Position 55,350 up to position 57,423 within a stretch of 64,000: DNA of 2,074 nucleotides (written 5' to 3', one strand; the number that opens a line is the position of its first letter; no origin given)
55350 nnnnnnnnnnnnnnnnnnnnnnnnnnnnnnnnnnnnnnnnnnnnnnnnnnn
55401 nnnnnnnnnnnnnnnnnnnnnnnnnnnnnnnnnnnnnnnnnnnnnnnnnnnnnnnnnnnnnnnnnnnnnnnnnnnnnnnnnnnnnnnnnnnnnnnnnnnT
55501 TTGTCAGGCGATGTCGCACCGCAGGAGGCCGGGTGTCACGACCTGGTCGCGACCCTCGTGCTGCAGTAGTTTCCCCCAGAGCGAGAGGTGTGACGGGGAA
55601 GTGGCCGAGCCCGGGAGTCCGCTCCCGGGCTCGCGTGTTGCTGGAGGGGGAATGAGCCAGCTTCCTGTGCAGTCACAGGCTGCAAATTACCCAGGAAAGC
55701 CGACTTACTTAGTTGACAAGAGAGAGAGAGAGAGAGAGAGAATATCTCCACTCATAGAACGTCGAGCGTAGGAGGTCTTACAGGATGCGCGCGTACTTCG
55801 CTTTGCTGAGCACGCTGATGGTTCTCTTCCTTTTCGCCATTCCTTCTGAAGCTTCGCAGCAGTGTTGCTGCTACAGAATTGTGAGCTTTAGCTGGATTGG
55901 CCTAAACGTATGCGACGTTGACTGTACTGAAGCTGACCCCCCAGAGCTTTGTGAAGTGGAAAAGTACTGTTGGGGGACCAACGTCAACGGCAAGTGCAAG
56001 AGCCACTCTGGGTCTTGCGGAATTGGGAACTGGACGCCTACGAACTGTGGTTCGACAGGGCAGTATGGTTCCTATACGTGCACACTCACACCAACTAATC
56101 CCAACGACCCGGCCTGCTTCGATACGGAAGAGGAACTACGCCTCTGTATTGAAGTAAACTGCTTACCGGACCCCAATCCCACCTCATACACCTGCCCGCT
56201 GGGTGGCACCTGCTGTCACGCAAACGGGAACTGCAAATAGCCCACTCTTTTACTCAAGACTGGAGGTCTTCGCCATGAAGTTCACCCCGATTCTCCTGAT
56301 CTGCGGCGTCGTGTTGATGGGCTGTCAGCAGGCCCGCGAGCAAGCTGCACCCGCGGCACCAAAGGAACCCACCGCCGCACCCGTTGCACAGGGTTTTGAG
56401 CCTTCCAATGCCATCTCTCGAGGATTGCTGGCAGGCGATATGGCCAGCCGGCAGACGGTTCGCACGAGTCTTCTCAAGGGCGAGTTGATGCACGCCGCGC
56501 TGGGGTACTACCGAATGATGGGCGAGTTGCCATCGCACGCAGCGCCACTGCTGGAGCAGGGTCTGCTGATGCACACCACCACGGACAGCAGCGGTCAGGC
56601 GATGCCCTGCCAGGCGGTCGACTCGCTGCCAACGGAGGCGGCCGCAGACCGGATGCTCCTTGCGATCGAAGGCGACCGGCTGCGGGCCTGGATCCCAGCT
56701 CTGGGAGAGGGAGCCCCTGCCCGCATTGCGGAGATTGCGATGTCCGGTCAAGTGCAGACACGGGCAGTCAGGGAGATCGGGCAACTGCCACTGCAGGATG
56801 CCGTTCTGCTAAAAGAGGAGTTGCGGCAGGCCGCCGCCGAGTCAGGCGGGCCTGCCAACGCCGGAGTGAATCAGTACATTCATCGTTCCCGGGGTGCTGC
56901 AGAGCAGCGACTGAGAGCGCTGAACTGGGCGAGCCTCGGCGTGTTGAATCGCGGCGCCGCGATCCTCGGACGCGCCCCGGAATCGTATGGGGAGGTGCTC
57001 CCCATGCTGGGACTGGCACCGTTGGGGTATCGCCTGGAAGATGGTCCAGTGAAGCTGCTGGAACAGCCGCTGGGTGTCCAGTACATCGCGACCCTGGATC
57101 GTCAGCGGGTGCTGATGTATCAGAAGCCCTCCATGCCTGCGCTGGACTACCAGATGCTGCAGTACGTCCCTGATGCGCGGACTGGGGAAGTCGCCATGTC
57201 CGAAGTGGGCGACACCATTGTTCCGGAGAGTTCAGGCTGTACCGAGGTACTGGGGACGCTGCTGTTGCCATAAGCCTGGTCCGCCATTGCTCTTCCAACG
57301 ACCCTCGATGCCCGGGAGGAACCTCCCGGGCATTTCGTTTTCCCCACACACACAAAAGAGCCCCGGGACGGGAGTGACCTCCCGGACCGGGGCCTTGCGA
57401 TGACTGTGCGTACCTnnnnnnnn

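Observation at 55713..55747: (AG)11 microsatellite exactly between a consensus -35 (TTGACA) and a -10-like element upstream of cassette copy 2: candidate phase-variable promoter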

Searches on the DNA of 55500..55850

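Call 72: search_rna_families(source=window, start=55500, end=55850, threshold=evalue, max_evalue=1)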
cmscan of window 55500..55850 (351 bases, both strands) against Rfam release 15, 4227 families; matches with E-value up to 1: 1.
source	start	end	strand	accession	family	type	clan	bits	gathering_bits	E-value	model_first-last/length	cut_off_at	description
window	55611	55628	+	RF01340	CRISPR-DR29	Gene; CRISPR;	-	18.3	39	0.26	7-24/37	no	CRISPR RNA direct repeat element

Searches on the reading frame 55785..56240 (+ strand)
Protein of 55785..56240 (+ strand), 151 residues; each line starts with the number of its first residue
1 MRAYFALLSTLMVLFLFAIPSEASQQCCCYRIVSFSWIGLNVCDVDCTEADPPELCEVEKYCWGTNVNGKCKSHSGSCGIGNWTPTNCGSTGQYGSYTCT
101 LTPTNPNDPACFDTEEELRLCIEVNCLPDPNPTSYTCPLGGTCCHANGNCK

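Call 7: find_encoding_contigs(protein=window:55785-56240:+, flank=3000, max_places=10)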
Protein window:55785-56240:+ (151 aa): 10 contigs read that carry it; 7 places shown.
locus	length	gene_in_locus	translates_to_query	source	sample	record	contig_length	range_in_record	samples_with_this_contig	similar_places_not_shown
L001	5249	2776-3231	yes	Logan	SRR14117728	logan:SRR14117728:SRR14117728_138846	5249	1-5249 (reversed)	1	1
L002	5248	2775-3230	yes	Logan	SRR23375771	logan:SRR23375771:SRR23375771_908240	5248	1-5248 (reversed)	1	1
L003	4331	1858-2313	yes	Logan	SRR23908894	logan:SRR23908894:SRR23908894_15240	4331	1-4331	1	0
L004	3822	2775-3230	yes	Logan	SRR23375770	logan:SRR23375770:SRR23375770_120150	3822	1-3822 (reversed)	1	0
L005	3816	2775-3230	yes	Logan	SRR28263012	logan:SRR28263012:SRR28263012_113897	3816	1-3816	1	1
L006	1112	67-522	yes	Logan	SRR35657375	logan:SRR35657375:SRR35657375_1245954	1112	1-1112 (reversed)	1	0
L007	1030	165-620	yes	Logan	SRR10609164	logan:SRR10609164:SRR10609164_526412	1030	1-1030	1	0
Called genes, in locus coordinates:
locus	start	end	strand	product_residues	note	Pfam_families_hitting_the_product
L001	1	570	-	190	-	?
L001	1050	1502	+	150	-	-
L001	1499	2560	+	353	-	-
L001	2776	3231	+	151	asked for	-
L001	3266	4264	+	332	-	-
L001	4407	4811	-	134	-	PF03646:FlaG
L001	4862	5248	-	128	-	?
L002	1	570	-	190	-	?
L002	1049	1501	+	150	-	-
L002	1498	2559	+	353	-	-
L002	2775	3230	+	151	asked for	-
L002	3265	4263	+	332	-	-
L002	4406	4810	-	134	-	PF03646:FlaG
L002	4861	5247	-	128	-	?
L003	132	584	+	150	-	-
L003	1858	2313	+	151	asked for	-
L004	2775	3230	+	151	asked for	-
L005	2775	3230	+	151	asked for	-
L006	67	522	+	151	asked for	-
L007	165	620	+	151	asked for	-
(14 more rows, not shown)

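Call 10: search_protein_families(library=pfam, proteins=[window:55785-56240:+], max_evalue=0.1)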
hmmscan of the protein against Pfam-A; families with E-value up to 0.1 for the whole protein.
window:55785-56240:+ (151 aa): 0 families

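Call 12: find_homologous_proteins(query=window:55785-56240:+, max_evalue=0.001)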
Query window:55785-56240:+ (151 aa): 1 proteins with E <= 0.001 among 5 candidates.
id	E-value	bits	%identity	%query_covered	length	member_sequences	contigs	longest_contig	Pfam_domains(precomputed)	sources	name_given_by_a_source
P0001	1.9e-102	358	100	100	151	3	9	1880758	-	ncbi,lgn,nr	ncbi:MAG: hypothetical protein GEEBNDBF_01329 [bacterium]|nr:hypothetical protein [bacterium]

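Call 18: find_homologous_proteins(query=A2, max_evalue=0.01)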
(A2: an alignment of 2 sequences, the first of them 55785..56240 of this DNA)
Query A2 (2 sequences) (151 aa, profile of the alignment): 2 proteins with E <= 0.01 among 71 candidates.
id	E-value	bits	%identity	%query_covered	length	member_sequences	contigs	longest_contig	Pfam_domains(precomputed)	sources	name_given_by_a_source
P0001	9.8e-83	294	100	100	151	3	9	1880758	-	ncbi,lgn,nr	ncbi:MAG: hypothetical protein GEEBNDBF_01329 [bacterium]|nr:hypothetical protein [bacterium]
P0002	1.4e-72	261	39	97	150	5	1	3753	-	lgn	-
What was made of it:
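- Tried and rejected: The Cys-rich family consists only of the two paralog clusters among 5.8 billion protein clusters (calls 12, 18).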

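Call 29: find_encoding_contigs(protein=P0003, flank=5000, max_places=10)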
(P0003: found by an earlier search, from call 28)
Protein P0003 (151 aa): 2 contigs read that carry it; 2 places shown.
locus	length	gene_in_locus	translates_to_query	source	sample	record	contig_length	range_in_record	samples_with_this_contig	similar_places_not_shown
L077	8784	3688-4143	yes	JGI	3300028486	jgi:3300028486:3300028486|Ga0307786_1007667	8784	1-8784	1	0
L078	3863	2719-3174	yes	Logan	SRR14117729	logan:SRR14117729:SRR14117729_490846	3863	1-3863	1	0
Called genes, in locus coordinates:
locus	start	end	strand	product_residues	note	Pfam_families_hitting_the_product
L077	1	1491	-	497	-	?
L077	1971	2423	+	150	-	-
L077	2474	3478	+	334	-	-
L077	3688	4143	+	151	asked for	-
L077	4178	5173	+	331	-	-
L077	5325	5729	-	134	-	PF03646:FlaG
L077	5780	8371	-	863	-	PF00669:Flagellin_N, PF00700:Flagellin_C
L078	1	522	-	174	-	?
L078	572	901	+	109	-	-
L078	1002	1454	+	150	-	-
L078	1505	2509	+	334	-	-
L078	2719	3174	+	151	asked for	-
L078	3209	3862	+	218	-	?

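Call 30: find_encoding_contigs(protein=P0004, flank=5000, max_places=10)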
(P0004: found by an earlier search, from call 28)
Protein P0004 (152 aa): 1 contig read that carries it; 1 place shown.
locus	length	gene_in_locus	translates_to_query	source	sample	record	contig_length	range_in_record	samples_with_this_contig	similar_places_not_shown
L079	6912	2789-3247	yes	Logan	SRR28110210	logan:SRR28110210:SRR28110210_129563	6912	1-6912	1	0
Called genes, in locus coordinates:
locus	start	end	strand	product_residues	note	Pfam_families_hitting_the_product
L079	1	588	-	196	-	?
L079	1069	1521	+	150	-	-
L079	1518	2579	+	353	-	-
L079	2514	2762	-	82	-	-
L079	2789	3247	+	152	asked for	-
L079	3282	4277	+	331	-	-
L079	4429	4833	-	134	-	PF03646:FlaG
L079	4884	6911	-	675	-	?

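Call 31: find_encoding_contigs(protein=P0002, flank=5000, max_places=10)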
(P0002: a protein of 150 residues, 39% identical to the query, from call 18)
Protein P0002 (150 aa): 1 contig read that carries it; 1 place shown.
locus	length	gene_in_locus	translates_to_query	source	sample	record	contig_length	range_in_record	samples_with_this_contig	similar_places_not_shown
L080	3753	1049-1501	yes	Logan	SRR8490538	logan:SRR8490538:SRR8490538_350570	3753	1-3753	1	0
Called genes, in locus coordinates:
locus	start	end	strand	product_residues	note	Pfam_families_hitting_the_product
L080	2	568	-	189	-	?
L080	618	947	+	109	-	-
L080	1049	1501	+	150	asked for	-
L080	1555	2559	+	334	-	-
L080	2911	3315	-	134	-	PF03646:FlaG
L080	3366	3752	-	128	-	?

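Call 35: find_encoding_contigs(protein=P0008, flank=5000, max_places=10)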
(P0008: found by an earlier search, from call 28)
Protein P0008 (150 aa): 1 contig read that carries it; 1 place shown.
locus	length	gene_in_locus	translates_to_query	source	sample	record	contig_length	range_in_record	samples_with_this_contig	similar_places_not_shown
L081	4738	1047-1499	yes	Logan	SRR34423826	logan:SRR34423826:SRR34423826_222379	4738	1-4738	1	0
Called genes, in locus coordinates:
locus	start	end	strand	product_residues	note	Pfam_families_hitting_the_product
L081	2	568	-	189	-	?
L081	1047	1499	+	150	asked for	-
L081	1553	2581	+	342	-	-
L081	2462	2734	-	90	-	-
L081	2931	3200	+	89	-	-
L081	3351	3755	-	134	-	PF03646:FlaG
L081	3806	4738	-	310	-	?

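Call 37: find_encoding_contigs(protein=P0013, flank=3000, max_places=10)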
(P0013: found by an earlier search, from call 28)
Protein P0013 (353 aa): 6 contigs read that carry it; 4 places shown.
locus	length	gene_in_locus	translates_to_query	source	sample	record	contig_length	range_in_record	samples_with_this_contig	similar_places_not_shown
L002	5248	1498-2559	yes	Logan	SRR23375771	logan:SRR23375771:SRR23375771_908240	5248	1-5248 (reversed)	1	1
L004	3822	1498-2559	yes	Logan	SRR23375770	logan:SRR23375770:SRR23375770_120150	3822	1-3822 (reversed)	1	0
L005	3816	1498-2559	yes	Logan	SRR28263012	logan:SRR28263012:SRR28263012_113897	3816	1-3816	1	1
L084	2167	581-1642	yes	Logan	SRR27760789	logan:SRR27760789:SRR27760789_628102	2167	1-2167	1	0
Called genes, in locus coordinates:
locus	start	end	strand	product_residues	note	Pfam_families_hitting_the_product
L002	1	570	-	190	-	?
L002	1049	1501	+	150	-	-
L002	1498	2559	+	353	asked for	-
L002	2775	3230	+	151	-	-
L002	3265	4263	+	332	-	-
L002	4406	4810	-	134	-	PF03646:FlaG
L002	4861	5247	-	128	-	?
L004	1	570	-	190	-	?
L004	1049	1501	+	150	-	-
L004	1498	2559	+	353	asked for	-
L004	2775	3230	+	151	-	-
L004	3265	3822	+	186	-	?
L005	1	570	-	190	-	?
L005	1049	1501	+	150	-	-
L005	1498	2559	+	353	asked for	-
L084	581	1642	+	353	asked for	-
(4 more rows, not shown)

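Call 66: predict_structure(alignment_id=A2)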
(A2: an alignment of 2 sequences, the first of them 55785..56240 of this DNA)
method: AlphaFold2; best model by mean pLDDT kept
length: 151 residues; sequences in the alignment: 2
mean_pLDDT: 43.2   pTM: 0.24
mean pLDDT of the five models: 43.2, 35.6, 35.5, 32.1, 31.9
residues with pLDDT >= 90: 0; 70-90: 0; 50-70: 27; < 50: 124
segments of 3 or more residues with pLDDT < 50: 15-102, 115-145, 147-151
pLDDT, mean of each block of 10 residues (from residue 1): 56 48 42 39 41 38 46 44 41 41 52 48 35 36 42 43
secondary structure, 60 per line:
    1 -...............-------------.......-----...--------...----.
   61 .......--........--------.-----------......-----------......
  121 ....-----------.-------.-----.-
elements in order: H2-16 E30-36 E42-44 E60-67 E70-77 E98-103 H115-124

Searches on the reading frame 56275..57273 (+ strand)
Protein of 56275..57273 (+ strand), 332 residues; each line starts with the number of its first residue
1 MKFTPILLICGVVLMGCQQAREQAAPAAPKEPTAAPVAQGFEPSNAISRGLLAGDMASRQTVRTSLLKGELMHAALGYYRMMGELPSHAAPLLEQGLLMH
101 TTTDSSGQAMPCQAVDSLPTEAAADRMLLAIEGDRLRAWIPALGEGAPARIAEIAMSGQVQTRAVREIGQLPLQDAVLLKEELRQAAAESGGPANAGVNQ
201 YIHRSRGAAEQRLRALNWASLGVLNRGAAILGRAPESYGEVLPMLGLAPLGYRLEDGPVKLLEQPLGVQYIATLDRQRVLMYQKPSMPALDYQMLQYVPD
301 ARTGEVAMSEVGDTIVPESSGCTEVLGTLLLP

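Call 10: search_protein_families(library=pfam, proteins=[window:56275-57273:+], max_evalue=0.1)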
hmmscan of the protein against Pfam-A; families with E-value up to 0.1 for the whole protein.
window:56275-57273:+ (332 aa): 0 families

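Call 22: find_related_loci(query=A3, collection=genome_contigs, flank=10000)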
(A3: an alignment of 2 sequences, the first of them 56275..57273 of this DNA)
Query A3 (332 aa) in genome_contigs; peptide patterns used: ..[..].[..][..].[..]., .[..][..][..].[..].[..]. (x = any residue, [..] = any of these).
64 stretches matched a pattern, but none encodes a relative of the query by tblastn (E <= 1e-3).
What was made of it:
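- Tried and rejected: No relatives were found (call 22).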

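Call 28: list_cluster_members(proteins=[P0001, P0002, window:56275-57273:+, window:54508-55569:+, window:57416-57820:-])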
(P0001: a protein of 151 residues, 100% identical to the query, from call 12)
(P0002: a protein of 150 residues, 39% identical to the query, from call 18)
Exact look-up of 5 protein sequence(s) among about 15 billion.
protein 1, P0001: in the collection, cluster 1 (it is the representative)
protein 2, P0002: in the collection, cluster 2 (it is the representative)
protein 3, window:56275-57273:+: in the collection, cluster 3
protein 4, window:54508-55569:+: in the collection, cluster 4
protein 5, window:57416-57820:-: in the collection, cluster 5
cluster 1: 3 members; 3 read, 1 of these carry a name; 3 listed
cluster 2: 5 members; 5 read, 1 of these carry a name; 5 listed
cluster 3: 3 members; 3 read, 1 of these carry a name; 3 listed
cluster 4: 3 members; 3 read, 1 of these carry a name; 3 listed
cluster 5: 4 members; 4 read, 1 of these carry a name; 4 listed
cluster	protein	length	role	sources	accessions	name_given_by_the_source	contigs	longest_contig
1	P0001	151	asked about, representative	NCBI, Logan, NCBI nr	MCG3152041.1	MAG: hypothetical protein GEEBNDBF_01329 [bacterium] | hypothetical protein [bacterium]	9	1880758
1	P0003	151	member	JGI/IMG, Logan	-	-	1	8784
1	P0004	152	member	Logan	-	-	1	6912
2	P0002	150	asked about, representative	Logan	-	-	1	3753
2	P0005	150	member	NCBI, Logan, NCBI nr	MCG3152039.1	MAG: hypothetical protein GEEBNDBF_01327 [bacterium] | hypothetical protein [bacterium]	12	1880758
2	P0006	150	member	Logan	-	-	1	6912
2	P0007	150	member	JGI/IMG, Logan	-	-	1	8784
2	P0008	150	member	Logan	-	-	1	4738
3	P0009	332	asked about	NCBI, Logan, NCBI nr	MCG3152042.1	MAG: hypothetical protein GEEBNDBF_01330 [bacterium] | hypothetical protein [bacterium]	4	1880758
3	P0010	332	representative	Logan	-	-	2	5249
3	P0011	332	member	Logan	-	-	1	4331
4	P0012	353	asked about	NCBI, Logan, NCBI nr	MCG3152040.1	MAG: hypothetical protein GEEBNDBF_01328 [bacterium] | hypothetical protein [bacterium]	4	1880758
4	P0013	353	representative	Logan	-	-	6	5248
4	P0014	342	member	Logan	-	-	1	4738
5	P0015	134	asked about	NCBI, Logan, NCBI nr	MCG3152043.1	MAG: hypothetical protein GEEBNDBF_01331 [bacterium] | hypothetical protein [bacterium]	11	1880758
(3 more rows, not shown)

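Call 57: search_protein_representatives(alignment_id=A3)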
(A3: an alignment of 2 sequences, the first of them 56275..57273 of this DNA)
Query: 2 sequences, 356 profile positions. Proteins with E-value up to 0.001 (for the whole library): 23; up to 1e-10: 3; up to 1e-30: 2. The best 23 are listed.
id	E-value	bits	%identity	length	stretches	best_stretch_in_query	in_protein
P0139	3.4e-166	569.2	-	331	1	21-355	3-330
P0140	5.1e-98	344.9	-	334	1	20-356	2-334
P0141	5.3e-11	58.7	-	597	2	220-331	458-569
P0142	3.4e-10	56.1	-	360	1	26-334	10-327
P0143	4.0e-10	55.8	-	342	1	28-321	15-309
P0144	1.2e-09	54.2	-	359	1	23-278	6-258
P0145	2.2e-09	53.4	-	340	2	20-136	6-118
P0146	2.3e-08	50.0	-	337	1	21-330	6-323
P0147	3.6e-08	49.4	-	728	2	65-138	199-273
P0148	9.6e-08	48.0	-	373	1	24-323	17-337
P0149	1.1e-07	47.7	-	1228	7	154-190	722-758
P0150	1.9e-07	47.0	-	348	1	21-321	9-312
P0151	3.0e-07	46.4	-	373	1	49-333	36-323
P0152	3.1e-07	46.3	-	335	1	24-277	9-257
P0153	3.8e-06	42.7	-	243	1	93-322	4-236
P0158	1.7e-04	37.3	-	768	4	220-331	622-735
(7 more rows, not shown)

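Call 58: search_protein_families(library=pfam, proteins=[P0141, P0142, P0143, P0144, P0146, P0147, P0149, P0158], max_evalue=0.01)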
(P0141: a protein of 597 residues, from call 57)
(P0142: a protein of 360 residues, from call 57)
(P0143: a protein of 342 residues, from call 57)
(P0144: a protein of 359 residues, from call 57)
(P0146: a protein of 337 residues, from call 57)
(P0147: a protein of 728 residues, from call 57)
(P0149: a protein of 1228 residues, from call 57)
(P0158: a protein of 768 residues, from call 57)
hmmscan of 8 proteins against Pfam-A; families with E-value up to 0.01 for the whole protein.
P0141 (597 aa): 0 families

P0142 (360 aa): 0 families

P0143 (342 aa): 0 families

P0144 (359 aa): 0 families

P0146 (337 aa): 0 families

P0147 (728 aa): 0 families

P0149 (1228 aa): 5 families
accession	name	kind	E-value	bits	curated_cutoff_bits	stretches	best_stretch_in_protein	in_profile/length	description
PF09479.16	Flg_new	-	1.1e-111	365.4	27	12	879-929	1-50/65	Listeria-Bacteroides repeat domain (List_Bact_rpt)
PF18998.6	Flg_new_2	-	3.6e-35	120.2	23.6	1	314-382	2-72/73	Divergent InlB B-repeat domain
PF16561.11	AMPK1_CBM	-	9.8e-17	61.4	26.8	0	542-584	19-61/85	Glycogen recognition site of AMP-activated protein kinase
PF24828.1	DUF7713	-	0.00012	22.1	24.1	0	630-655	29-52/68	Domain of unknown function (DUF7713)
PF22219.1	DUF3829_2nd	-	0.00039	20.8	27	0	613-650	4-41/104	DUF3829-like, C-terminal domain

P0158 (768 aa): 0 families
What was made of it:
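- Tried and rejected: The lipoprotein has about 23 distant, unannotated relatives (calls 57, 58).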

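Call 68: predict_structure(alignment_id=A3)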
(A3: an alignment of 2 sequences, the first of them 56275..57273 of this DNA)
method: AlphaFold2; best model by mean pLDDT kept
length: 332 residues; sequences in the alignment: 2
mean_pLDDT: 38.7   pTM: 0.29
mean pLDDT of the five models: 38.7, 35.5, 32.9, 31.5, 31.1
residues with pLDDT >= 90: 0; 70-90: 0; 50-70: 22; < 50: 310
segments of 3 or more residues with pLDDT < 50: 1-5, 14-256, 258-270, 276-278, 285-291, 298-332
pLDDT, mean of each block of 10 residues (from residue 1): 48 44 33 27 38 39 40 45 37 33 33 34 36 36 36 31 32 31 42 36 37 41 36 44 43 46 41 50 45 49 40 43 32 24
secondary structure, 60 per line:
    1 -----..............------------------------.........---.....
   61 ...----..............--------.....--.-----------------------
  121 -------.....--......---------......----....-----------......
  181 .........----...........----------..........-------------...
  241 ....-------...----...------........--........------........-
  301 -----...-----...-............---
elements in order: H6-19 H44-52 H56-63 H68-81 H90-94 E128-132 E135-140 E150-155 E160-163 H175-189 H194-204 H215-224 H238-244 E252-254 E259-261 E268-275 E278-285 E292-299 E306-308 E314-316 H318-329
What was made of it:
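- Tried and rejected: AlphaFold models. cys2 (pLDDT 43) and lip2 (pLDDT 39) were too poor for fold searches (calls 66, 68).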
